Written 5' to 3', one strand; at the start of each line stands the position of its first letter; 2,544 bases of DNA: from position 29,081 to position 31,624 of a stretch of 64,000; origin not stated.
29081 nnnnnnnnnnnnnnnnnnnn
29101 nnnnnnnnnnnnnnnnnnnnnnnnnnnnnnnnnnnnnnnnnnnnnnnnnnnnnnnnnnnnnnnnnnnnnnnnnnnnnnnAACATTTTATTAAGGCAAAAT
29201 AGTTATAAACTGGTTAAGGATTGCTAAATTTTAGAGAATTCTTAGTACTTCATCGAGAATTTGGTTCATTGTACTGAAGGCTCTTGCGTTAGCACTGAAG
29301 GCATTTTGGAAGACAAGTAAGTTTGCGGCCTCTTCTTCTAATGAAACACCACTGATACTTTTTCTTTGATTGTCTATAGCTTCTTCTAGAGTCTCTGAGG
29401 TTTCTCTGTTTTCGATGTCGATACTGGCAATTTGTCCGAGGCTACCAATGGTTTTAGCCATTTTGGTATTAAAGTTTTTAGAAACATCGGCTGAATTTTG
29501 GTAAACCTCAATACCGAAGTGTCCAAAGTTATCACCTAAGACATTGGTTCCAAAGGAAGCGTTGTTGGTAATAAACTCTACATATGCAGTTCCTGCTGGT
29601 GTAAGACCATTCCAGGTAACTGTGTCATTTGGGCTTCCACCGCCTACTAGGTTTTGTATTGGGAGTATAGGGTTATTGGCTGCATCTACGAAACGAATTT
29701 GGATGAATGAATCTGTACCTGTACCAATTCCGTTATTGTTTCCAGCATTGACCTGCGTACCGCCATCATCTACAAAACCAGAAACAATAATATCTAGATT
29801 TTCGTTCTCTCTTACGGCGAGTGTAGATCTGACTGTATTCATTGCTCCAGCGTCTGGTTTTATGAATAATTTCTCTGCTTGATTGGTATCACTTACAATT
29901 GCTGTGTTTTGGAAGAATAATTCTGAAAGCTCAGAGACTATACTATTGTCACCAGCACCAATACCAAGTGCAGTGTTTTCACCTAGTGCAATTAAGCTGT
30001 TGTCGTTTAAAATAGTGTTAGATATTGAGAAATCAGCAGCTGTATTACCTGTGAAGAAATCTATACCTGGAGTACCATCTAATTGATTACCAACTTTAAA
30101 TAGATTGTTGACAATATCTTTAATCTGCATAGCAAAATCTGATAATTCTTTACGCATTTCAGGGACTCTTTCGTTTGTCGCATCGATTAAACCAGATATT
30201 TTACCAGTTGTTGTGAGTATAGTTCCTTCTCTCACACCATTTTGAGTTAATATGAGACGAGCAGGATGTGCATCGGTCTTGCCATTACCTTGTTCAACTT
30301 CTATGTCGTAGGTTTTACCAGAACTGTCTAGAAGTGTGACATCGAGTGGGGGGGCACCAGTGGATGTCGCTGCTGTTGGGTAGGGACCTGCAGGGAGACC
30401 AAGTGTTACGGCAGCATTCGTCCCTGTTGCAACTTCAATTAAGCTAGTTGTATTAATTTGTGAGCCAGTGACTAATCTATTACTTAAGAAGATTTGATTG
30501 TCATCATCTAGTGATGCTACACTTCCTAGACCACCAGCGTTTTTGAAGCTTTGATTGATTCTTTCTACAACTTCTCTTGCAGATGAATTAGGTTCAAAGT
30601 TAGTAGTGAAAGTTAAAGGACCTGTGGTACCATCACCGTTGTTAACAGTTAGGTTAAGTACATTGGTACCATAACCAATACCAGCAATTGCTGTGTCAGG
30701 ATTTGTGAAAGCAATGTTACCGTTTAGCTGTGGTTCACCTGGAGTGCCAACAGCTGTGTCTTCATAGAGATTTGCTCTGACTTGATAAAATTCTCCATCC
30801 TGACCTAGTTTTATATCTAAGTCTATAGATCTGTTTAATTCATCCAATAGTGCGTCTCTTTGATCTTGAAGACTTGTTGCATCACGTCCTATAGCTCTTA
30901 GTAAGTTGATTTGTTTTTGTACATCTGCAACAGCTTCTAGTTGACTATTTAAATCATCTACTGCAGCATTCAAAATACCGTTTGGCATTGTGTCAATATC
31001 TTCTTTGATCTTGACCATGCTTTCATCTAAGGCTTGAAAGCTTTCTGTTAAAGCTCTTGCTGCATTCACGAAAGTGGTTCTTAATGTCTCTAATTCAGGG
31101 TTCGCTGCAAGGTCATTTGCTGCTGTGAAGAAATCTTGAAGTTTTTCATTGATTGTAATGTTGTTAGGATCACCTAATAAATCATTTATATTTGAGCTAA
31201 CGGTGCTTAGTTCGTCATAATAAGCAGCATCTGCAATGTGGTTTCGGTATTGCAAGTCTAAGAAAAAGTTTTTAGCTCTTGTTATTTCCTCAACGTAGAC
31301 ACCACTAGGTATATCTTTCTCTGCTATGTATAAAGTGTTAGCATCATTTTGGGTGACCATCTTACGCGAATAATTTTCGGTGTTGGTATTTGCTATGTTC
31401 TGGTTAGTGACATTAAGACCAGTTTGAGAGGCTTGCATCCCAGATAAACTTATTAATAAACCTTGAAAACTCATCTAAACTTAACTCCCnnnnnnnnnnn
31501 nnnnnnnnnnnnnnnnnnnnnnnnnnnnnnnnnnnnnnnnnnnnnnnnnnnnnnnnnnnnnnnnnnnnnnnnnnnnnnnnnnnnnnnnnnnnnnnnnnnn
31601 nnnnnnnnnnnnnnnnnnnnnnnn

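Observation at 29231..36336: flgK-flgL-flgL-flgK: a doubled hook-filament junction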

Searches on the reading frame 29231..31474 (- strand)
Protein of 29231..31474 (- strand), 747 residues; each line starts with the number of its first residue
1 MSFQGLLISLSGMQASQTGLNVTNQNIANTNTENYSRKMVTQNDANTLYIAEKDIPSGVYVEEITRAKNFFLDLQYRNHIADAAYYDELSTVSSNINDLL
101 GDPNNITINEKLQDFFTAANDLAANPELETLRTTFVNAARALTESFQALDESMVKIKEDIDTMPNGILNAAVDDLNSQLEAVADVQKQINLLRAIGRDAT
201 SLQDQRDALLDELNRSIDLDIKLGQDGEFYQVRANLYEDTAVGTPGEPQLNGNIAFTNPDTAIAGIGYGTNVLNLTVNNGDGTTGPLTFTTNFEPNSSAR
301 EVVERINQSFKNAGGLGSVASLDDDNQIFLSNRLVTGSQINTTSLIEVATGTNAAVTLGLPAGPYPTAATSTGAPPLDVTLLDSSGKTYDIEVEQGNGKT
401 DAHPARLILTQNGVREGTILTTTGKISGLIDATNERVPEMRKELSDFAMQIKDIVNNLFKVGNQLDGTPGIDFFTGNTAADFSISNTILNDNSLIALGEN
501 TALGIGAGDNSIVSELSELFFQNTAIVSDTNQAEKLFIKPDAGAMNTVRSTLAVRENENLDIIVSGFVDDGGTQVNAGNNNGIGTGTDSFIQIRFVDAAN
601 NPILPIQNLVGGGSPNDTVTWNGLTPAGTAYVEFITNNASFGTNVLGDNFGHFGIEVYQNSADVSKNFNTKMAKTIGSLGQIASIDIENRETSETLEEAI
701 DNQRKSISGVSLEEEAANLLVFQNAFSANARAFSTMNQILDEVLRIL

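Call 3: search_protein_families(library=pfam, proteins=[window:29231-31474:-], max_evalue=0.01)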
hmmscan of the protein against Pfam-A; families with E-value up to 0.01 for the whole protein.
window:29231-31474:- (747 aa): 3 families
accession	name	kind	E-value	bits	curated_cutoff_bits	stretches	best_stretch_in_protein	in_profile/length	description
PF22638.1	FlgK_D1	-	2.4e-29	103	28.6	2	94-229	2-132/233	Flagellar hook-associated protein FlgK helical domain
PF06429.18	Flg_bbr_C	-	1.5e-07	31.3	23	1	707-745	7-45/46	Flagellar basal body rod FlgEFG protein C-terminal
PF00460.25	Flg_bb_rod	-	0.0047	17.3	20.7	1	6-35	1-30/31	Flagella basal body rod protein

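Call 4: search_protein_families(library=ncbifam, proteins=[window:29231-31474:-], max_evalue=0.01)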
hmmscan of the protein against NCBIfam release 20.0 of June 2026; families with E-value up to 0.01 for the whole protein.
window:29231-31474:- (747 aa): 11 families
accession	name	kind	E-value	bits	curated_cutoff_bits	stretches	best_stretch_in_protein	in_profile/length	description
TIGR02492.1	flgK_ends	equivalog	8.6e-70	236.2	170.75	3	5-228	2-220/437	flagellar hook-associated protein FlgK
NF004241.1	PRK05682.1-5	equivalog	1.5e-09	37.5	469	2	5-44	4-43/446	flagellar hook protein FlgE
NF004238.1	PRK05682.1-1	equivalog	2.7e-08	33.5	400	1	1-66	1-65/414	flagellar hook protein FlgE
NF009278.1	PRK12636.1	equivalog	3.5e-08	33.3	350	1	9-45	8-44/263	flagellar basal body rod protein FlgG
TIGR02488.1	flgG_G_neg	equivalog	1.5e-05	24.6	252.75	1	6-44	2-40/259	flagellar basal-body rod protein FlgG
TIGR01395.1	FlgC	equivalog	7.4e-05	23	102.1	1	6-86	4-93/137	flagellar basal body rod protein FlgC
NF009275.1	PRK12632.1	equivalog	0.00025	21.4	170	1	5-45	7-47/130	flagellar basal body rod protein FlgC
NF004240.1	PRK05682.1-4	equivalog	0.00039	19.8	472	1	1-37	1-36/443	flagellar hook protein FlgE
NF009266.0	PRK12623.1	equivalog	0.00042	20.3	144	0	11-125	18-113/133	flagellar basal body rod protein FlgB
TIGR02490.1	flgF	equivalog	0.00097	18.8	178.5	1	8-46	3-41/218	flagellar basal-body rod protein FlgF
NF009456.0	PRK12816.1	equivalog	0.0028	17.3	416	0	651-741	173-257/264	flagellar basal body rod protein FlgG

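Call 9: find_encoding_contigs(protein=window:29231-31474:-, flank=10000, max_places=6)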
Protein window:29231-31474:- (747 aa): 24 contigs read that carry it; 3 places shown.
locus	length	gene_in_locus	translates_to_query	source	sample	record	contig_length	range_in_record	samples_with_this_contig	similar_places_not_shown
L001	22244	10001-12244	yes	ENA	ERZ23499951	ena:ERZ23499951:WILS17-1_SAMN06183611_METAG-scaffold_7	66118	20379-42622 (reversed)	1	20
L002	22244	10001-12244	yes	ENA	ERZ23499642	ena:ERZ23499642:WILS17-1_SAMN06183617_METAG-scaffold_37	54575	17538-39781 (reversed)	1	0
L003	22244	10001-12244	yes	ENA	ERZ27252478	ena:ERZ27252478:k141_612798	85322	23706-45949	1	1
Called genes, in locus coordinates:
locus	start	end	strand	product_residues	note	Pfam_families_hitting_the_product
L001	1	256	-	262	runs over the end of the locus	PF00175:NAD_binding_1 (weak), PF10418:DHODB_Fe-S_bind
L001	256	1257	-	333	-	PF02729:OTCace_N, PF00185:OTCace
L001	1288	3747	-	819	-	-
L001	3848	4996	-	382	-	PF03054:tRNA_Me_trans, PF20259:tRNA_Me_trans_M, PF20258:tRNA_Me_trans_C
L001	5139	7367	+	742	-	PF22638:FlgK_D1, PF06429:Flg_bbr_C (faint)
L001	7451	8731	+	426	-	PF00669:Flagellin_N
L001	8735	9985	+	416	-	PF00669:Flagellin_N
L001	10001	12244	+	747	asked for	PF22638:FlgK_D1, PF06429:Flg_bbr_C (weak)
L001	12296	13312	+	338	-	-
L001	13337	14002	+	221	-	-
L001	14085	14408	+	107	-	-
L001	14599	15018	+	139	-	-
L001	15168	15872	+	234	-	-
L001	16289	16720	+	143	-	-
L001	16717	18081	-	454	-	PF00483:NTP_transferase, PF01128:IspD, PF02348:CTP_transf_3, PF12804:NTP_transf_3, PF14602:Hexapep_2 (faint), PF25084:LbH_EIF2B (faint), PF25087:GMPPB_C (weak), PF00132:Hexapep (weak)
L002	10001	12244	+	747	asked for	PF22638:FlgK_D1, PF06429:Flg_bbr_C (weak)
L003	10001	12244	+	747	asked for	PF22638:FlgK_D1, PF06429:Flg_bbr_C (weak)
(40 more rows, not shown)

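Call 30: find_related_loci(query=A1, collection=genome_contigs, flank=10000)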
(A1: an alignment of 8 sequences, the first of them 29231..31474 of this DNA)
Query A1 (747 aa) in genome_contigs; peptide patterns used: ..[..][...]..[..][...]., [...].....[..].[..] (x = any residue, [..] = any of these).
127 stretches matched a pattern; 10 encode a relative of the query (tblastn E <= 1e-3); 9 distinct loci.
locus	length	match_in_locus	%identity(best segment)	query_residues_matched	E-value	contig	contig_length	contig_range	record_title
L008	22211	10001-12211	70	1-747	0e+0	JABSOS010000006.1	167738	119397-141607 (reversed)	MAG: Candidatus Caenarcanales bacterium isolate DT_14 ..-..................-1_scaffold_6, whole genome shotgun sequence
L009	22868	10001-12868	59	1-747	0e+0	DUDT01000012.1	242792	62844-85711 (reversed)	MAG TPA_asm: Candidatus Melainabacteria bacterium isolate LMEP_6097 2582596406, whole genome shotgun sequence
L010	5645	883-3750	59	1-747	0e+0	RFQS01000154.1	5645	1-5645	MAG: Proteobacteria bacterium isolate WB4_1_1465 contig_100_153, whole genome shotgun sequence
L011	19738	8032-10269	59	1-747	0e+0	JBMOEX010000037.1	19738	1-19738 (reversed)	MAG: Vampirovibrionia bacterium isolate Deming_bin.154 contig7072, whole genome shotgun sequence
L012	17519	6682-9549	58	1-747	0e+0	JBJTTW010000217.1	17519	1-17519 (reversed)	MAG: bacterium isolate samp_4445_VAMB_679 samp_4445_1200083, whole genome shotgun sequence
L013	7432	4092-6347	59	1-747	0e+0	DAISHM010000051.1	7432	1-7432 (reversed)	MAG TPA_asm: Candidatus Caenarcanales bacterium isolate CTOTU1255 NODE_8333_length_7432_cov_5.379558, whole genome shotg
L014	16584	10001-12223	70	1-747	0e+0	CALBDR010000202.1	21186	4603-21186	MAG TPA_asm: uncultured Candidatus Melainabacteria bacterium isolate ERR1995206_bin.70_CONCOCT_v1.1_MAG genome assembly,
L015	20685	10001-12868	59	1-747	0e+0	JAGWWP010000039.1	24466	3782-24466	MAG: Cyanobacteria bacterium REEB446 contig-150_3617, whole genome shotgun sequence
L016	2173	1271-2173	45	1-306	6e-73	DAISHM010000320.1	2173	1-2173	MAG TPA_asm: Candidatus Caenarcanales bacterium isolate CTOTU1255 NODE_57240_length_2173_cov_3.852219, whole genome shot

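Call 35: find_homologous_proteins(query=window:29231-31474:-, max_evalue=0.001)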
Query window:29231-31474:- (747 aa): 29 proteins with E <= 0.001 among 8000 candidates.
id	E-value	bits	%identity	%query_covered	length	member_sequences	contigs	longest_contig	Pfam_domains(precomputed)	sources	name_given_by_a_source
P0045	0.0e+0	1598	100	100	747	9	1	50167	PF06429.19,PF22638.2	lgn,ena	-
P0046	0.0e+0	1100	70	100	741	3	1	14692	PF06429.19,PF22638.2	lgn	-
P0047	0.0e+0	1099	70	100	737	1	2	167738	PF06429.19,PF22638.2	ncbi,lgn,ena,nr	ncbi:MAG: hypothetical protein HRT47_04745 [Candidatus Caenarcaniphilales bacterium]|nr:hypothetical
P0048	0.0e+0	1079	69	100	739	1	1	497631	PF06429.19,PF22638.2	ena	-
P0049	2.0e-270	917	60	100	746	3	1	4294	PF06429.19,PF22638.2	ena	-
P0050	1.0e-269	915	58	100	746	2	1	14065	PF06429.19,PF22638.2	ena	-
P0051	2.7e-269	914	59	99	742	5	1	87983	PF06429.19,PF22638.2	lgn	-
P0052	1.9e-268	911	59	100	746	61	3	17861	PF06429.19,PF00460.26,PF22638.2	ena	-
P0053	3.3e-267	907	60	100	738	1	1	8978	PF06429.19,PF22638.2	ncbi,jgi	jgi:flagellar hook-associated protein FlgK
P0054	4.8e-267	906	59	100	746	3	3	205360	PF06429.19,PF22638.2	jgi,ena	jgi:flagellar hook-associated protein FlgK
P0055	2.3e-246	838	54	100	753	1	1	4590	PF06429.19,PF22638.2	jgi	-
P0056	7.9e-246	836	55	100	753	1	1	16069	PF06429.19,PF22638.2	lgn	-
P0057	4.4e-207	708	60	76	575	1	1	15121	PF22638.2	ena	-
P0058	2.2e-194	666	55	82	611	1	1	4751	PF06429.19,PF22638.2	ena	-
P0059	2.7e-24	104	33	29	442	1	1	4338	PF06429.19,PF00460.26,PF22638.2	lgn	-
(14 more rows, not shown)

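Call 38: search_solved_structures(query=window:29231-31474:-, max_evalue=0.01)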
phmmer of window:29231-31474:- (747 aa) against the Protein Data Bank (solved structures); distinct sequences matched with E-value up to 0.01: 5.
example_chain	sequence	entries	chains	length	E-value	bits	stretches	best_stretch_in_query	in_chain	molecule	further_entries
9go6_A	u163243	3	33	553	1.1e-27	100.2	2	9-237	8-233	Flagellar hook-associated protein 1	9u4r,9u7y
9gsx_L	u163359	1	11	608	4.1e-16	61.9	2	6-217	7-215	Flagellar hook-associated protein 1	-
2d4y_A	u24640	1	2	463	2.5e-14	56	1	94-237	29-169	Flagellar hook-associated protein 1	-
4ut1_A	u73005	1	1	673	1.1e-09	40.6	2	24-221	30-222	FLAGELLAR HOOK-ASSOCIATED PROTEIN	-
8z5u_D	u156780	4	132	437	0.0017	20.2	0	8-58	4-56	Flagellar hook protein FlgE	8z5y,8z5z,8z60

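Call 39: find_encoding_contigs(protein=P0056, flank=10000, max_places=1)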
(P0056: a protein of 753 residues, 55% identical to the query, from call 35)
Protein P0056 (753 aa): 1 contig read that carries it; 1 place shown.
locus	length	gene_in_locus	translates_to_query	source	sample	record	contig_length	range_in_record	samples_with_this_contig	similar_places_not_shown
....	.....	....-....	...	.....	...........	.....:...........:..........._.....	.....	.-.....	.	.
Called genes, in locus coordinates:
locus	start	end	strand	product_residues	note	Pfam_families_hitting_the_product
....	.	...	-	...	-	?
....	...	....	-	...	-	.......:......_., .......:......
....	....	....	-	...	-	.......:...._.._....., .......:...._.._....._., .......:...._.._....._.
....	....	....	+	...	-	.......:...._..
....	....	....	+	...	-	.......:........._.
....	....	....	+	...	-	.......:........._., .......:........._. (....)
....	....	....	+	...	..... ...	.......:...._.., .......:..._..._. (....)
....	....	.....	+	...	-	-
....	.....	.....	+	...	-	-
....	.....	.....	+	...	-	-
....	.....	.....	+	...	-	-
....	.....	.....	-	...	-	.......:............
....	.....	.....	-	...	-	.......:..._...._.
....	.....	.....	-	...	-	-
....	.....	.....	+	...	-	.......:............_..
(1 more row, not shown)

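Call 67: search_protein_representatives(protein=window:29231-31474:-)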
Query: 747 residues. Proteins with E-value up to 0.001 (for the whole library): 9892; up to 1e-10: 5622; up to 1e-30: 114. The best 150 are listed.
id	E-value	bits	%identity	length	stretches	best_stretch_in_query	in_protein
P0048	0.0e+00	1078.5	72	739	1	1-747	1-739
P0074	1.6e-143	496.2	40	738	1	1-744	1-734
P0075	1.4e-127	443.5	39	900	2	1-499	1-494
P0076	5.1e-127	441.7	40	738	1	1-746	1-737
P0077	2.2e-123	429.7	40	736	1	2-746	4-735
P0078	3.3e-112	392.7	36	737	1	4-746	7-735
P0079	9.6e-98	344.9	46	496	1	248-746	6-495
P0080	1.3e-69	252.0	45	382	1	2-364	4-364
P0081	1.7e-61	225.2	39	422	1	266-682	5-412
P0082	1.9e-57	211.8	39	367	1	387-747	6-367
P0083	6.4e-46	173.7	37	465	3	6-220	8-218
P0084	3.3e-43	164.7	35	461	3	5-228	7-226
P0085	5.1e-43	164.1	39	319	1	145-469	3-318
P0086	6.5e-43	163.7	30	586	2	2-227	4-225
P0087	1.2e-39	152.9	39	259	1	489-744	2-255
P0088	2.1e-38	148.8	34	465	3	6-219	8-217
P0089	5.2e-38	147.5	32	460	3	12-228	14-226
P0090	2.6e-37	145.2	34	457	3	9-227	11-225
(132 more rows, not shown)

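Call 68: list_cluster_members(proteins=[P0083, P0084, P0086, P0088, P0089, P0090, P0078, P0075, P0074, P0077])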
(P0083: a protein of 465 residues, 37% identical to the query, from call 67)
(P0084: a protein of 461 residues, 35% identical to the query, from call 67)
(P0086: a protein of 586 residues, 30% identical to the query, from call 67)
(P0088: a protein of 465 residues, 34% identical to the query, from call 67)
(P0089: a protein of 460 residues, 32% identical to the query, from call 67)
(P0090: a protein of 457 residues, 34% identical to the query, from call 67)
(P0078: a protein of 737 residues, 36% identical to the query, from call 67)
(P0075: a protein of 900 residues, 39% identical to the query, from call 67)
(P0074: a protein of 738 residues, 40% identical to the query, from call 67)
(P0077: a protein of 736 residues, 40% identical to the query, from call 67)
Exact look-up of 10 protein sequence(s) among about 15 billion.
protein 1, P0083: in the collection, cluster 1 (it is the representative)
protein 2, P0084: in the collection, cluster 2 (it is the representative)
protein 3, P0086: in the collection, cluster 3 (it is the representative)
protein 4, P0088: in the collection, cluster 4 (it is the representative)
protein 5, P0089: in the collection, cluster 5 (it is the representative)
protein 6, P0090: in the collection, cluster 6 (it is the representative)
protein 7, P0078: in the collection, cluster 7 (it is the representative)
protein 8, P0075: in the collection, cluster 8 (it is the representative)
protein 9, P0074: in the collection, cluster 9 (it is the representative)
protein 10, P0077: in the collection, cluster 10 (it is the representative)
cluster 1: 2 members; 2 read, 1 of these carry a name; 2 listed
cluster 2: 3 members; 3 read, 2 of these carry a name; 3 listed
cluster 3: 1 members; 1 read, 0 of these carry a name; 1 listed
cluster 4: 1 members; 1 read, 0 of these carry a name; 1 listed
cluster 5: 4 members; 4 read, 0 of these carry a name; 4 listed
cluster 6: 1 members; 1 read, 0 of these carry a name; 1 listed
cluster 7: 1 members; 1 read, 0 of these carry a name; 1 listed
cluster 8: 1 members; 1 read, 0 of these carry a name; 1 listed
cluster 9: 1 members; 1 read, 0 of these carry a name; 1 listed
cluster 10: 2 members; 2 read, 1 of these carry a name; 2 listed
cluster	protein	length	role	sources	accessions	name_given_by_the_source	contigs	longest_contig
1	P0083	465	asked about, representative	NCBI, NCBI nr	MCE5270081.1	flagellar hook-associated protein FlgK [bacterium]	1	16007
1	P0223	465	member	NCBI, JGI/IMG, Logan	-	-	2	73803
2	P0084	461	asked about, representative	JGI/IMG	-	flagellar hook-associated protein 1 FlgK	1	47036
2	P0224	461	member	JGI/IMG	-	flagellar hook-associated protein 1 FlgK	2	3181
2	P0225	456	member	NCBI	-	-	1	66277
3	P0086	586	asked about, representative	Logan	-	-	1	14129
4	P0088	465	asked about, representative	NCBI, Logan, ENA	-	-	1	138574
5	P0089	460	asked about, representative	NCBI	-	-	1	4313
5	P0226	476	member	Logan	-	-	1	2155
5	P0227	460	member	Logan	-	-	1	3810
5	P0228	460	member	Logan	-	-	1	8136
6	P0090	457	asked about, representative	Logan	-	-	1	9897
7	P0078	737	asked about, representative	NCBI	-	-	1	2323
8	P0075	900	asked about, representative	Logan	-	-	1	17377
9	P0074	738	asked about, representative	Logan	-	-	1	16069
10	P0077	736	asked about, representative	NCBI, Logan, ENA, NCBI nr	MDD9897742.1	MAG: flagellar basal body protein [Candidatus Melainabacteria bacterium] | flagellar basal body protein [Candidatus Melainabacteria bacterium]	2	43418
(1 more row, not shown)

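Call 69: predict_structure(alignment_id=A8)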
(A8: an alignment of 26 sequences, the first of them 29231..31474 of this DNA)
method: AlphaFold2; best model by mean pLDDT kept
length: 747 residues; sequences in the alignment: 26
mean_pLDDT: 76.2   pTM: 0.71
mean pLDDT of the five models: 76.2, 75.8, 70.5, 69.1, 68.6
residues with pLDDT >= 90: 17; 70-90: 543; 50-70: 163; < 50: 24
segments of 3 or more residues with pLDDT < 50: 52-54, 103-105, 498-501, 503-509
pLDDT, mean of each block of 10 residues (from residue 1): 64 77 78 74 60 56 70 85 89 78 59 80 73 84 86 81 71 88 85 77 83 88 73 83 73 85 74 89 84 82 84 83 86 87 89 83 72 86 78 69 77 82 87 79 79 74 54 79 81 57 45 61 63 73 68 77 77 71 64 84 81 65 84 78 56 77 63 70 84 88 80 79 80 76 68
secondary structure, 60 per line:
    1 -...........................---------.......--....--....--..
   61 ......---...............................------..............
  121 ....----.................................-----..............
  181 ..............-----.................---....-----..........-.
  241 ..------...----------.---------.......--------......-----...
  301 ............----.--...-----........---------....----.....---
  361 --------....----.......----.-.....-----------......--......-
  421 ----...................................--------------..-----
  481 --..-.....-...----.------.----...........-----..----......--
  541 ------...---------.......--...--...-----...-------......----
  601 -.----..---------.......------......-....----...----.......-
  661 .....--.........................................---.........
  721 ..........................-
elements in order (helices of 4 or more, strands of 3 or more residues): H2-28 E38-44 E47-50 E53-56 E59-66 H70-100 H107-124 H129-161 H167-194 H200-216 E220-223 E229-238 E249-251 E272-278 E287-292 H299-312 E320-322 E328-331 E345-348 H353-357 E369-372 E377-383 E390-394 E406-411 E414-419 H425-459 H486-490 H511-521 E533-538 E547-549 E559-565 E568-570 E573-575 E591-596 E618-624 E631-636 H638-641 E653-659 H668-708 H712-746
